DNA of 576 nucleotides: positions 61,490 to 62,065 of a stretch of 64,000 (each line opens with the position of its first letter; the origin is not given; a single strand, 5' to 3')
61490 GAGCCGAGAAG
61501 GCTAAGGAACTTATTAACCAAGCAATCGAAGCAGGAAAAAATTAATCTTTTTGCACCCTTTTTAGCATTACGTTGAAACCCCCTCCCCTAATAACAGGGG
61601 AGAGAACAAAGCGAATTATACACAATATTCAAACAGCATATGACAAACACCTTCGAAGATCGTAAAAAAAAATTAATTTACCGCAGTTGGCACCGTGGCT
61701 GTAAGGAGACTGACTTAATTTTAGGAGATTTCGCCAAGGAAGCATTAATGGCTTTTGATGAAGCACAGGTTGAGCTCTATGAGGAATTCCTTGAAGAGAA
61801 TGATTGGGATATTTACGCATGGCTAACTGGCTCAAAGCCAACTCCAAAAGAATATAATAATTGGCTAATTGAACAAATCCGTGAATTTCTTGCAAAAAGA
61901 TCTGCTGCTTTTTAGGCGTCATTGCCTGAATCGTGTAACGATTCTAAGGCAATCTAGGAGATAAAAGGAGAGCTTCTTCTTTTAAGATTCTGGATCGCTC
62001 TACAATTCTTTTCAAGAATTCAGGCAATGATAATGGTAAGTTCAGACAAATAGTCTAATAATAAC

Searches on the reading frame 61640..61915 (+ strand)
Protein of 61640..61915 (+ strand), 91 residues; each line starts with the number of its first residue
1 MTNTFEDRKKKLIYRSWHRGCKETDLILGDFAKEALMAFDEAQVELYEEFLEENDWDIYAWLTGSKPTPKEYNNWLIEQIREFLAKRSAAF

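Call 4: search_protein_families(library=pfam, proteins=[window:61640-61915:+], max_evalue=1)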
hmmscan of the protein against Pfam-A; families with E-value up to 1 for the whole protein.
window:61640-61915:+ (91 aa): 1 family
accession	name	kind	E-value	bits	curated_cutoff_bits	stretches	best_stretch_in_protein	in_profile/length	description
PF03937.21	Sdh5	-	7.4e-27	93.5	27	1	10-83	1-75/76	Flavinator of succinate dehydrogenase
